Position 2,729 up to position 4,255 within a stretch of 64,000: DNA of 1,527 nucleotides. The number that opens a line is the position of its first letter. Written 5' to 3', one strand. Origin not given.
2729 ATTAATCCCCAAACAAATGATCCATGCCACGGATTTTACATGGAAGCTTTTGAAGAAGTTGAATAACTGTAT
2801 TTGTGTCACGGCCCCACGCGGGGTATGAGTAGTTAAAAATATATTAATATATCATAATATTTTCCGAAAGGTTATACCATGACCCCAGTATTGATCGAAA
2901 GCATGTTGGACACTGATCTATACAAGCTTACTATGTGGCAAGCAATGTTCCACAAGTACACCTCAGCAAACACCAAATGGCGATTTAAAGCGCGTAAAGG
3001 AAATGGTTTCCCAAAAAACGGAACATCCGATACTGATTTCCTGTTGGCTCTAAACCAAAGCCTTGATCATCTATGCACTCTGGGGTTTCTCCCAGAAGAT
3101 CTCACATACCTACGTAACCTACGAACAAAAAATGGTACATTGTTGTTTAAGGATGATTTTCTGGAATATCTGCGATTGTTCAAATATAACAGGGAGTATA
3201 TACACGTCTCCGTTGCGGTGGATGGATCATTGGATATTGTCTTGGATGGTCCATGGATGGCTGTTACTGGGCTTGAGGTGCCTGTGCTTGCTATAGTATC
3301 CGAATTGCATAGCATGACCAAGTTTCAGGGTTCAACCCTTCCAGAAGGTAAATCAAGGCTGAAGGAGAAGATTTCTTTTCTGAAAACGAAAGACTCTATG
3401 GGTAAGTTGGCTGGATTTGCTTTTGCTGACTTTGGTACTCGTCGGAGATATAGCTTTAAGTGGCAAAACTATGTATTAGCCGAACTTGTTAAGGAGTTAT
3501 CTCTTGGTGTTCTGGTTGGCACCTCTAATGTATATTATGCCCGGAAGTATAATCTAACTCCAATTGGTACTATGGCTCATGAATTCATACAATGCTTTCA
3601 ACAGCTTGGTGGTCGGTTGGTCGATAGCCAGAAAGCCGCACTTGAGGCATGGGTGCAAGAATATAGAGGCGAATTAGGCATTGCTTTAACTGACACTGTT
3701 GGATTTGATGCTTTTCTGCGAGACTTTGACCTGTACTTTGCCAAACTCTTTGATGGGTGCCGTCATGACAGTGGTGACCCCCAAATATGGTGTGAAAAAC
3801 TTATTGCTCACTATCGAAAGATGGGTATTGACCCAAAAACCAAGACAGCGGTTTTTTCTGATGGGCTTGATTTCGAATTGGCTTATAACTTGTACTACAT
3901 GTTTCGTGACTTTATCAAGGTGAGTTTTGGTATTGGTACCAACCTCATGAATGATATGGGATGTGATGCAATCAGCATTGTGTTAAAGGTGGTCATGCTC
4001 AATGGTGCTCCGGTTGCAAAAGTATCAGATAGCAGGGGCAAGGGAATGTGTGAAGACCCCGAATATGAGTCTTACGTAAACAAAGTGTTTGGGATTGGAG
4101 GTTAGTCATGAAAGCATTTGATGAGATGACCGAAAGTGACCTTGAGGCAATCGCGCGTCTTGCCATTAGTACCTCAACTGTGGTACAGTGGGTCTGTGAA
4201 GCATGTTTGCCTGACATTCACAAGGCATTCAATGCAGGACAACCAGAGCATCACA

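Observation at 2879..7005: Complete deamidated (Preiss-Handler-type) NAD+ rebuilding operon plus an ADPR Nudix: a route distinct from NARP1 and NARP2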

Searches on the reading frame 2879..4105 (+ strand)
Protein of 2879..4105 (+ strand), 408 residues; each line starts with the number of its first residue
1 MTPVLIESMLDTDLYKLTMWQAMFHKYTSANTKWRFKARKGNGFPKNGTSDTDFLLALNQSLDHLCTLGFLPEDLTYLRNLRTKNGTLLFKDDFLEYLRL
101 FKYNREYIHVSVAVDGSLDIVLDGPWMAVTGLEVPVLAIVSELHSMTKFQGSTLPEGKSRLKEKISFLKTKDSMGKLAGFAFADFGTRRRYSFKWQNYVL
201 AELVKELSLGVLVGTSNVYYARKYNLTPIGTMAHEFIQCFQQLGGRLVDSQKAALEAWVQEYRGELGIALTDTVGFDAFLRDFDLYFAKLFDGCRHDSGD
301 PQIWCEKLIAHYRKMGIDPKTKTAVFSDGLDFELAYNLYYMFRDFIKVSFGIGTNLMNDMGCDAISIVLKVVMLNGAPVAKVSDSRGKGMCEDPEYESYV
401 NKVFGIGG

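Call 3: search_protein_families(library=pfam, proteins=[window:2879-4105:+], max_evalue=0.01)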
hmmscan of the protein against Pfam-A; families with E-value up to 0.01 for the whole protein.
window:2879-4105:+ (408 aa): 2 families
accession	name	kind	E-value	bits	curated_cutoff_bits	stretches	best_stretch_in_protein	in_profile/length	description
PF04095.22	NAPRTase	-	2e-73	247.5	20.8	1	180-406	1-237/239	Nicotinate phosphoribosyltransferase (NAPRTase) family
PF17767.7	NAPRTase_N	-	2.5e-27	96.1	32.6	1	10-141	1-125/125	Nicotinate phosphoribosyltransferase (NAPRTase) N-terminal domain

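Call 4: search_protein_families(library=ncbifam, proteins=[window:2879-4105:+], max_evalue=0.01)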
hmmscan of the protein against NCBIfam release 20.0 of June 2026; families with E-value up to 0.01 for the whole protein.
window:2879-4105:+ (408 aa): 9 families
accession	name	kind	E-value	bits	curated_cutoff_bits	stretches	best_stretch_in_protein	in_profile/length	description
NF003704.0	PRK05321.1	subfamily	1e-146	489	379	1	4-406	8-391/398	nicotinate phosphoribosyltransferase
TIGR01514.1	NAPRTase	equivalog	2.4e-124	415.4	269.55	1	6-405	2-397/399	nicotinate phosphoribosyltransferase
TIGR01513.1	NAPRTase_put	equivalog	5.8e-25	88.1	297.4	1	10-389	2-343/452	nicotinate phosphoribosyltransferase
NF006696.0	PRK09243.1-3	equivalog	4.1e-21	75.2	503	2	181-385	157-348/451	nicotinate phosphoribosyltransferase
NF006695.0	PRK09243.1-2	equivalog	2.1e-18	66.3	469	2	183-388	154-353/480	nicotinate phosphoribosyltransferase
NF009131.0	PRK12484.1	equivalog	6.2e-18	64.7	330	2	183-384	153-342/455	nicotinate phosphoribosyltransferase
NF006698.0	PRK09243.1-5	equivalog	6.4e-11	41.7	531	1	211-386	186-346/440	nicotinate phosphoribosyltransferase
NF006694.0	PRK09243.1-1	equivalog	6.9e-10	38.1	663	1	9-375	8-335/485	nicotinate phosphoribosyltransferase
NF006697.0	PRK09243.1-4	equivalog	1.3e-05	24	776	1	9-241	10-210/488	nicotinate phosphoribosyltransferase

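Call 7: search_dna_similar(query=window:2879-4105:+, collection=phages, mode=protein, max_rows=40)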
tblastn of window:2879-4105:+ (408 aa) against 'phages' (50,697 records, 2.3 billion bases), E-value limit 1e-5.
Records with a match: 14; places in all: 14; records where one place covers at least 80% of the query: 14.
Best place of each record, by identity: <60% 14.
By first word of the organism name: uncultured 4; Bacteriophage 4; Acinetobacter 2; Agrobacterium 2; Moraxella 1; Sinorhizobium 1.
By host as written in the record: - 10; Agrobacterium tumefaciens C58 2; Moraxella catarrhalis 1; Sinohrizobium meliloti NRRL L-50 1.
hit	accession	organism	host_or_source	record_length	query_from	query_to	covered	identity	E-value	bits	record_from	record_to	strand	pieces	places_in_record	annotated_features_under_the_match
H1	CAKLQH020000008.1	Acinetobacter phage MD-2021a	not known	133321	1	406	100%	50.0%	5e-118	383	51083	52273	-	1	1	pncB: nicotinate phosphoribosyltransferase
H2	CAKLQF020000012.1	Acinetobacter phage MD-2021a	not known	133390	1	406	100%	50.0%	5e-118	383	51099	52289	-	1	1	pncB: nicotinate phosphoribosyltransferase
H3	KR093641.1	Moraxella phage Mcat17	Moraxella catarrhalis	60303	5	406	99%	49.2%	8e-114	371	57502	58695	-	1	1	none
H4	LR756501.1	uncultured phage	metagenomic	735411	5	388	94%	39.1%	2e-64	228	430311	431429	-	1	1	record has no annotation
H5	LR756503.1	uncultured phage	metagenomic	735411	5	388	94%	39.1%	2e-64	228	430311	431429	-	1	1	record has no annotation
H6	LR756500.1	uncultured phage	metagenomic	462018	3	397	97%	37.9%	8e-67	236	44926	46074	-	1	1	record has no annotation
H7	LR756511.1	uncultured phage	metagenomic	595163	5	388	94%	36.8%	2e-57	208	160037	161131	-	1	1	record has no annotation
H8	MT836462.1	Bacteriophage sp.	human fecal samples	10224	4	395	96%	35.3%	4e-53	196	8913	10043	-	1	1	record has no annotation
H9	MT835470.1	Bacteriophage sp.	human fecal samples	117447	4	403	98%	34.0%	2e-52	194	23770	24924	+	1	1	record has no annotation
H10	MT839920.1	Bacteriophage sp.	human fecal samples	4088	4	388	94%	34.8%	2e-56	205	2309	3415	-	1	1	record has no annotation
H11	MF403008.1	Agrobacterium phage Atu_ph07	Agrobacterium tumefaciens C58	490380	5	408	99%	32.9%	1e-48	183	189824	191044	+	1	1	nicotinate phosphoribosyltransferase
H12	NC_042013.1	Agrobacterium phage Atu_ph07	Agrobacterium tumefaciens C58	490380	5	408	99%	32.9%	1e-48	183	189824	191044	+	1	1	nicotinate phosphoribosyltransferase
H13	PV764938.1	Sinorhizobium phage Phosso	Sinohrizobium meliloti NRRL L-50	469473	5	408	99%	32.4%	5e-45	172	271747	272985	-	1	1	nicotinate phosphoribosyltransferase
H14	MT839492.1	Bacteriophage sp.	human fecal samples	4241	10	388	93%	25.7%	5e-7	58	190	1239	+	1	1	record has no annotation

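Call 10: find_related_loci(query=window:2879-4105:+, collection=viral_contigs, flank=10000)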
Query window:2879-4105:+ (408 aa) in viral_contigs; peptide patterns used: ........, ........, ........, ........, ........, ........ (x = any residue, [..] = any of these).
2 stretches matched a pattern; 2 encode a relative of the query (tblastn E <= 1e-3); 2 distinct loci.
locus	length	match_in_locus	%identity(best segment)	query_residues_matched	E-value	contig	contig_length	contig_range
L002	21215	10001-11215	71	1-406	0e+0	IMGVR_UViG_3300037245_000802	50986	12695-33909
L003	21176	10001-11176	36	1-402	2e-77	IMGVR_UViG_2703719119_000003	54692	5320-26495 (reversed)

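Call 21: get_annotated_region(hit=H11, flank=8000)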
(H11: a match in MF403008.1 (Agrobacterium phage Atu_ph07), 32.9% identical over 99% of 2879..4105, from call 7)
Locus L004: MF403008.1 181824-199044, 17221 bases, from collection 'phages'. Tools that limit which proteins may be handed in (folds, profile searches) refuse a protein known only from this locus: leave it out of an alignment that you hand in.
description: Agrobacterium phage Atu_ph07, complete genome.
organism: Agrobacterium phage Atu_ph07 (NCBI taxid 2024264)
taxonomy: Viruses; Duplodnaviria; Heunggongvirae; Uroviricota; Caudoviricetes; Polybotosvirus; Polybotosvirus Atuph07
host: Agrobacterium tumefaciens C58; source: -; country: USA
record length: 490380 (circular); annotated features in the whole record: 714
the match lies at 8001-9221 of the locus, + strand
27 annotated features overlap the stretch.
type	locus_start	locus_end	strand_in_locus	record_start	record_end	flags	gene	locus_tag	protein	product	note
CDS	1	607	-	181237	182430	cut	-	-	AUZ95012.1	hypothetical protein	-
CDS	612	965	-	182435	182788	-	-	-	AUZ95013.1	hypothetical protein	-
CDS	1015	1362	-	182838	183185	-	-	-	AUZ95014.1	hypothetical protein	-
CDS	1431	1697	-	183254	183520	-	-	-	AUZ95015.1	hypothetical protein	-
CDS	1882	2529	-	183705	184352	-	-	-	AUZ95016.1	hypothetical protein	-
CDS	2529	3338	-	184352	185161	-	-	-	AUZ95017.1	adenine-specific methyltransferase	-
CDS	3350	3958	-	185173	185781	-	-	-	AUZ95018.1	hypothetical protein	-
CDS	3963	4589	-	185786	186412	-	-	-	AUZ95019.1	hypothetical protein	-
CDS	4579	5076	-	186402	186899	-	-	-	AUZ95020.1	ADP-ribose pyrophosphatase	-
CDS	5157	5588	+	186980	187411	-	-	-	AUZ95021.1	hypothetical protein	-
CDS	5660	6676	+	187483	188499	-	-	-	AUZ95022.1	EF hand domain/PKD domain protein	-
CDS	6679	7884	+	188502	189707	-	-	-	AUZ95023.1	hypothetical protein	-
CDS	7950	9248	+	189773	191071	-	-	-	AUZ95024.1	nicotinate phosphoribosyltransferase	-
CDS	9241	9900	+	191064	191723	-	-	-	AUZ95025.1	hypothetical protein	-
CDS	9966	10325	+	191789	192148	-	-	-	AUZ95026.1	hypothetical protein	-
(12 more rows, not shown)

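Call 22: get_annotated_region(hit=H1, flank=8000)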
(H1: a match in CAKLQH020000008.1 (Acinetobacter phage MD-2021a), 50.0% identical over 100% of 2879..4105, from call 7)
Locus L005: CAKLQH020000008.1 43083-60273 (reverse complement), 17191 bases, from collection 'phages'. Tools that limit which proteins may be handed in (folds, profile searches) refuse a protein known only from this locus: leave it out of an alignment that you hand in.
description: Acinetobacter phage MD-2021a strain 5899STDY8049191 genome assembly, contig: ERS3583567SCcontig000008, whole genome shotgun sequence.
organism: Acinetobacter phage MD-2021a (NCBI taxid 2899278)
taxonomy: Viruses; Duplodnaviria; Heunggongvirae; Uroviricota; Caudoviricetes
host: -; source: not known; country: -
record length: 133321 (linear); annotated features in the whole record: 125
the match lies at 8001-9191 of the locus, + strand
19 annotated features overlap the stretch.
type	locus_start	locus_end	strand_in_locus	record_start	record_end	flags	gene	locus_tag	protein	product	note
CDS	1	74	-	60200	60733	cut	pgpA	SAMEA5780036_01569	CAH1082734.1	phosphatidylglycerophosphatase A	-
CDS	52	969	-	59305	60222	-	thiL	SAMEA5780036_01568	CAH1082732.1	thiamin-monophosphate kinase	-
CDS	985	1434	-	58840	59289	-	nusB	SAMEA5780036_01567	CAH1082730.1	N utilization substance protein B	-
CDS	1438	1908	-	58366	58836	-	ribH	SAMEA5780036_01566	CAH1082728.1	6,7-dimethyl-8-ribityllumazine synthase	-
CDS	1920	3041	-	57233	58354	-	ribB_2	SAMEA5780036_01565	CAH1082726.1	3,4-dihydroxy-2-butanone 4-phosphate synthase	-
CDS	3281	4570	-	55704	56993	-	-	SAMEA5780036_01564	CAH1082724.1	Uncharacterised protein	-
CDS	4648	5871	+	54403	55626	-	serB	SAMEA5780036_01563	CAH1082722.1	phosphoserine phosphatase SerB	-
CDS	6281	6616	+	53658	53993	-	-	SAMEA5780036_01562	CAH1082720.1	Uncharacterised protein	-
CDS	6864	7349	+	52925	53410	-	-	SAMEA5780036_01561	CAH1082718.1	Uncharacterised protein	-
CDS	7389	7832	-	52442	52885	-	dtd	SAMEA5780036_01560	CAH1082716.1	D-tyrosyl-tRNA(Tyr) deacylase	-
CDS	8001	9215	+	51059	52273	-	pncB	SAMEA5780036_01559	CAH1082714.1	nicotinate phosphoribosyltransferase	-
CDS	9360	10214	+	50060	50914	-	sseA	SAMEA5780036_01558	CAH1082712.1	3-mercaptopyruvate sulfurtransferase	-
CDS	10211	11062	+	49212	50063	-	psd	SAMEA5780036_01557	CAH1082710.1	phosphatidylserine decarboxylase proenzyme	-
CDS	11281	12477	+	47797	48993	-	-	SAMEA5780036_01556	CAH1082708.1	secretory lipase family protein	-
CDS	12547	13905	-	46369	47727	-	phoR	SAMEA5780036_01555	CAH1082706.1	phosphate regulon sensor protein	-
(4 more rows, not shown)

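Call 36: find_homologous_proteins(query=window:2879-4105:+, max_evalue=1e-20)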
Query window:2879-4105:+ (408 aa): 8000 proteins with E <= 1e-20 among 8000 candidates; the best 120 are listed.
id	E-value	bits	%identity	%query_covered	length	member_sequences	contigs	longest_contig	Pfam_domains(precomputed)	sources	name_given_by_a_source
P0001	1.5e-266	902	100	96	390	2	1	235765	PF04095.23,PF17767.8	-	-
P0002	2.7e-208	710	76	100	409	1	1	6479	PF04095.23,PF17767.8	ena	-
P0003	1.0e-206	705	75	100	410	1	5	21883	PF04095.23,PF17767.8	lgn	-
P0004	3.3e-205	700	74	100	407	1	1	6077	PF04095.23,PF17767.8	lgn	-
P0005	4.4e-203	693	74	100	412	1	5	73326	PF04095.23,PF17767.8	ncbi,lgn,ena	-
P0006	1.7e-202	691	71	100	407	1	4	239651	PF04095.23,PF17767.8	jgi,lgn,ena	-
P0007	3.4e-197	673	72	100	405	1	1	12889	PF04095.23,PF17767.8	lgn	-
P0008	9.6e-197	672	70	100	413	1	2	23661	PF04095.23,PF17767.8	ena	-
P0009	6.1e-196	669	73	100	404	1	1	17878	PF04095.23,PF17767.8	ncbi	-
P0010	1.5e-195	668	71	100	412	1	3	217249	PF04095.23,PF17767.8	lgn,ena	-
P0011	6.1e-195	666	72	100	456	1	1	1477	PF04095.23,PF17767.8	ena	-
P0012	1.3e-194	665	73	96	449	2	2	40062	PF04095.23,PF17767.8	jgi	jgi:nicotinate phosphoribosyltransferase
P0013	1.3e-194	665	70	100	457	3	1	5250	PF04095.23,PF17767.8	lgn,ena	-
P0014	4.5e-194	663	71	100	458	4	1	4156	PF04095.23,PF17767.8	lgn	-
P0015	5.7e-192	656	71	100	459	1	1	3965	PF04095.23,PF17767.8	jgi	jgi:nicotinate phosphoribosyltransferase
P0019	1.2e-154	533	60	100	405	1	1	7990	PF04095.23,PF17767.8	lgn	-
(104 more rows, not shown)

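Call 37: find_encoding_contigs(protein=P0006, flank=8000, max_places=2)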
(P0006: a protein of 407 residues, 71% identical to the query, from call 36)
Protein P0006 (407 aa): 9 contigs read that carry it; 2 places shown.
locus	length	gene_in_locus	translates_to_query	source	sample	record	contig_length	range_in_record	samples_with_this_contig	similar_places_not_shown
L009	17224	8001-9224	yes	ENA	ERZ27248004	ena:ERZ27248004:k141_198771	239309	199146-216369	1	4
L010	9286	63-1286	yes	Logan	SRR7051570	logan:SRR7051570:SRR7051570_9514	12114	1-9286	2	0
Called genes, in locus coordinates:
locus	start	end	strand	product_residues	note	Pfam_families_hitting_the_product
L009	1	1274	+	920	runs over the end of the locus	PF03104:DNA_pol_B_exo1, PF00136:DNA_pol_B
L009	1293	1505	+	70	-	-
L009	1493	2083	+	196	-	PF25176:DUF7831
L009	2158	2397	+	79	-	-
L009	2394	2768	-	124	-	-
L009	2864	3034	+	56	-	PF23768:DUF7167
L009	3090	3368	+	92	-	-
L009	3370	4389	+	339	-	-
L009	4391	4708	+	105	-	-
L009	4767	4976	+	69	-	-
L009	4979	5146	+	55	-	-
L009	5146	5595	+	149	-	-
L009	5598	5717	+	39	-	-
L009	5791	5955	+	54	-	-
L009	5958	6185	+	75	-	-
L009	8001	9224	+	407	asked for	PF17767:NAPRTase_N, PF04095:NAPRTase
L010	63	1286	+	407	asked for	PF17767:NAPRTase_N, PF04095:NAPRTase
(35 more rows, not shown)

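Call 38: find_encoding_contigs(protein=P0010, flank=8000, max_places=2)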
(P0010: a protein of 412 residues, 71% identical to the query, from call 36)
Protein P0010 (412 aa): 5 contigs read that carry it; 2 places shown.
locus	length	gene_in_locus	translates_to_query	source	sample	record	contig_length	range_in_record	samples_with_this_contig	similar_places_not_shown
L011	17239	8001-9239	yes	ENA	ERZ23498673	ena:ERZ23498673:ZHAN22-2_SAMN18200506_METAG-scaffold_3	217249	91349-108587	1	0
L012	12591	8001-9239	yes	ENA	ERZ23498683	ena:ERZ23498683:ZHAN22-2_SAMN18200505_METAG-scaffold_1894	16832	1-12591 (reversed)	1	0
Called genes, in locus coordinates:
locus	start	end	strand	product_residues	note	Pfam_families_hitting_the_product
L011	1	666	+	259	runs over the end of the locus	PF00149:Metallophos, PF12850:Metallophos_2 (weak)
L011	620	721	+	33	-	-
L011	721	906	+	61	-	-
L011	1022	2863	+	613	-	PF03104:DNA_pol_B_exo1, PF00136:DNA_pol_B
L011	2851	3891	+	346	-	PF05265:DUF723 (faint), PF14311:DUF4379 (faint), PF21817:CapR (weak), PF18741:MTES_1575 (faint), PF21817:CapR (weak)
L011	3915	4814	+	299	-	-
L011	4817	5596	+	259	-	PF01555:N6_N4_Mtase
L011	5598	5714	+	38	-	-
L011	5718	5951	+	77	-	-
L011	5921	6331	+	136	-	PF25176:DUF7831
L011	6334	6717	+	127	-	PF13453:Zn_ribbon_TFIIB (faint)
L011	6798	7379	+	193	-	-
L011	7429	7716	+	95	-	-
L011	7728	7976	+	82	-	-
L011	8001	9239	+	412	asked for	PF17767:NAPRTase_N, PF04095:NAPRTase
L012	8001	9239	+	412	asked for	PF17767:NAPRTase_N, PF04095:NAPRTase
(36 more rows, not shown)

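Call 39: find_encoding_contigs(protein=P0005, flank=8000, max_places=2)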
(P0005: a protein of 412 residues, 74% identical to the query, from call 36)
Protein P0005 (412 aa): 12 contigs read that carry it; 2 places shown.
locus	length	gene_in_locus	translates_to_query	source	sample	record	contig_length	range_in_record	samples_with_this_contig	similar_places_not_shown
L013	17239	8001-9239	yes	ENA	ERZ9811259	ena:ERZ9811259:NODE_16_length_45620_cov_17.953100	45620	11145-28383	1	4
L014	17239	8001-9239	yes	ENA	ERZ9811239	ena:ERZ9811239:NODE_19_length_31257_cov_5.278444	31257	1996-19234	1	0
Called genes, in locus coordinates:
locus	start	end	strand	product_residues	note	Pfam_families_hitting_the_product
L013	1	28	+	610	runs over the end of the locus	PF03104:DNA_pol_B_exo1, PF00136:DNA_pol_B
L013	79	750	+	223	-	PF05265:DUF723 (faint), PF21817:CapR (weak), PF01155:HypA (faint), PF21817:CapR, PF14311:DUF4379 (weak), PF18741:MTES_1575 (weak)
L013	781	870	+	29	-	-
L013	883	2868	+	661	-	-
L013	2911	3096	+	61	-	-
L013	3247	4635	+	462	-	PF05265:DUF723 (faint), PF14311:DUF4379 (faint), PF19345:MTHFR_2 (faint), PF21817:CapR (weak), PF18741:MTES_1575 (weak)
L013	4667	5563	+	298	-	-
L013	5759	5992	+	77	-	-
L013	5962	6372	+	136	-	PF25176:DUF7831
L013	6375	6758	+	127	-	PF13453:Zn_ribbon_TFIIB (weak)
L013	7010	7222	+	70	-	-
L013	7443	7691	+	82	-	-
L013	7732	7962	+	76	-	-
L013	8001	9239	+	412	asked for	PF17767:NAPRTase_N, PF04095:NAPRTase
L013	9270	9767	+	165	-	PF00293:NUDIX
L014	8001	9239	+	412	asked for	PF17767:NAPRTase_N, PF04095:NAPRTase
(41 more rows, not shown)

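Call 61: find_encoding_contigs(protein=P0003, flank=6000, max_places=1)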
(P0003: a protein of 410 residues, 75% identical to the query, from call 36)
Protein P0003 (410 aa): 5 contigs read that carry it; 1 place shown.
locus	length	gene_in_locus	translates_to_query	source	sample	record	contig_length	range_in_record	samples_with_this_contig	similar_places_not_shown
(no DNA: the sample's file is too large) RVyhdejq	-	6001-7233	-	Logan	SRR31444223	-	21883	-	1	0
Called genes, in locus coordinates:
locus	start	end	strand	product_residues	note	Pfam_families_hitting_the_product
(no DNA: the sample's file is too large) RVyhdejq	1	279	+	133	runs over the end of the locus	PF00574:CLP_protease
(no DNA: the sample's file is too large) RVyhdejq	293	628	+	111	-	-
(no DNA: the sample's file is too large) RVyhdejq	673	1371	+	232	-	PF00149:Metallophos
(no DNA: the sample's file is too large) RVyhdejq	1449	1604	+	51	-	-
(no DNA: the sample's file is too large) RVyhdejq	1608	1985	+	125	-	-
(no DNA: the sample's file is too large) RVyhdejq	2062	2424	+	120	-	-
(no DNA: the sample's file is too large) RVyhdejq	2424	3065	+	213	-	-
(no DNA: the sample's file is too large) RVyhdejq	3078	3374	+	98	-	-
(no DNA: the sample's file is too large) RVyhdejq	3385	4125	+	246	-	-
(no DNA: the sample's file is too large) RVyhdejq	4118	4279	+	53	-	-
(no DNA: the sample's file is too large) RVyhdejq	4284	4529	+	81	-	-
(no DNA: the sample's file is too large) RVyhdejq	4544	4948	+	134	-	-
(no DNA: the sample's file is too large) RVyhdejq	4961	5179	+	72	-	-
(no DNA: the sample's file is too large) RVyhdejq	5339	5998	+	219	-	PF01541:GIY-YIG, PF07460:NUMOD3 (faint), PF22083:I-HmuI_NUMOD-like (weak)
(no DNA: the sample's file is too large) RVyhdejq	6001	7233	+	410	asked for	PF17767:NAPRTase_N, PF04095:NAPRTase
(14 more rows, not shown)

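Call 62: find_encoding_contigs(protein=P0012, flank=6000, max_places=1)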
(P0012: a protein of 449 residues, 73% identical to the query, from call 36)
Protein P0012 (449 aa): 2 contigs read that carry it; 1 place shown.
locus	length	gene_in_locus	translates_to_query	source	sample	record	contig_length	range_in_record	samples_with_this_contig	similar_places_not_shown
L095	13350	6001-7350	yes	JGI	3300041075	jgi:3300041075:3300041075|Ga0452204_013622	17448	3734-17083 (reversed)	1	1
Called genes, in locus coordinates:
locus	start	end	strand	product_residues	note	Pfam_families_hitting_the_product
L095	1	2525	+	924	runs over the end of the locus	PF03104:DNA_pol_B_exo1, PF00136:DNA_pol_B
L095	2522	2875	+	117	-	-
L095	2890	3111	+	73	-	PF04325:DUF465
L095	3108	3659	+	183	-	PF13521:AAA_28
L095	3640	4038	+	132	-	PF25176:DUF7831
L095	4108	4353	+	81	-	-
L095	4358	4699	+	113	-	-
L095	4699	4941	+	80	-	-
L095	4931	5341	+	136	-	PF13328:HD_4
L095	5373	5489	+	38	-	-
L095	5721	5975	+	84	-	-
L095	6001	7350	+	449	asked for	PF17767:NAPRTase_N, PF04095:NAPRTase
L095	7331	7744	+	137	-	PF00293:NUDIX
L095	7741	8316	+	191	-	PF01467:CTP_transf_like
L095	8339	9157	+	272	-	PF02540:NAD_synthase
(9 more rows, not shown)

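Call 63: find_encoding_contigs(protein=P0019, flank=6000, max_places=1)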
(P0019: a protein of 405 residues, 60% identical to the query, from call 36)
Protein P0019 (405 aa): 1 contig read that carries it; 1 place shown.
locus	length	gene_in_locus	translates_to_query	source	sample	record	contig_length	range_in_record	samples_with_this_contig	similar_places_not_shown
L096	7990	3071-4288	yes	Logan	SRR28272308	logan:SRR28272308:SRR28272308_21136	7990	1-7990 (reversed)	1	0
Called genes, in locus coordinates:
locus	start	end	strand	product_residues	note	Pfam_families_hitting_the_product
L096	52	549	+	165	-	-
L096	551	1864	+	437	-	PF01139:RtcB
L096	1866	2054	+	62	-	-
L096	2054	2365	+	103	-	-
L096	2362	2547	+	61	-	-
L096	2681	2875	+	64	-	-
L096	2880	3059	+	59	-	-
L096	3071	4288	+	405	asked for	PF17767:NAPRTase_N, PF04095:NAPRTase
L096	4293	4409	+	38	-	-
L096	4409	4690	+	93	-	-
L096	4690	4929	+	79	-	-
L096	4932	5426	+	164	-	PF00293:NUDIX, PF22327:Nudt16-like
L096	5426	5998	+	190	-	PF01467:CTP_transf_like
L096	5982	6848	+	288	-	PF02540:NAD_synthase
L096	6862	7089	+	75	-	PF27910:Small_Trp_rich (weak)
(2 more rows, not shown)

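Call 64: find_encoding_contigs(protein=P0009, flank=6000, max_places=1)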
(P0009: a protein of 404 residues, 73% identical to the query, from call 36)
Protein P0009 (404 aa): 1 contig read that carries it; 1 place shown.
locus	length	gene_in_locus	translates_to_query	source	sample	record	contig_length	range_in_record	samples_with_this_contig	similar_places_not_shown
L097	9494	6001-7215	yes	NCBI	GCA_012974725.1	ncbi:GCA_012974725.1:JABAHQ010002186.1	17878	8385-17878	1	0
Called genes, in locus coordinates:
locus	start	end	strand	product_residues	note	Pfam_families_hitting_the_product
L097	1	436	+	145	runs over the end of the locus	-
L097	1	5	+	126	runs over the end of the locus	-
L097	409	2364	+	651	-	-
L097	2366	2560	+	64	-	-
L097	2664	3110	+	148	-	-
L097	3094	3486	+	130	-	PF25176:DUF7831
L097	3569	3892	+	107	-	-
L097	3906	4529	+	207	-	-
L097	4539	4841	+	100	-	-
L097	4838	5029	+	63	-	-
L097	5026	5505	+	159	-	-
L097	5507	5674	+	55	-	-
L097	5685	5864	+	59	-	-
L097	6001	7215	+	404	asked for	PF17767:NAPRTase_N, PF04095:NAPRTase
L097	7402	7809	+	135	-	PF13869:NUDIX_2 (weak), PF00293:NUDIX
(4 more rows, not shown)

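Call 70: search_protein_families(library=phrogs, proteins=[window:2879-4105:+], max_evalue=0.001)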
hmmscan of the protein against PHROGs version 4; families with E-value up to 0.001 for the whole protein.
window:2879-4105:+ (408 aa): 1 family
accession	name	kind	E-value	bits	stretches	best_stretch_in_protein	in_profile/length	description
phrog_448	-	other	4.1e-17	63.2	1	6-374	13-414/500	nicotinamide phosphoribosyl transferase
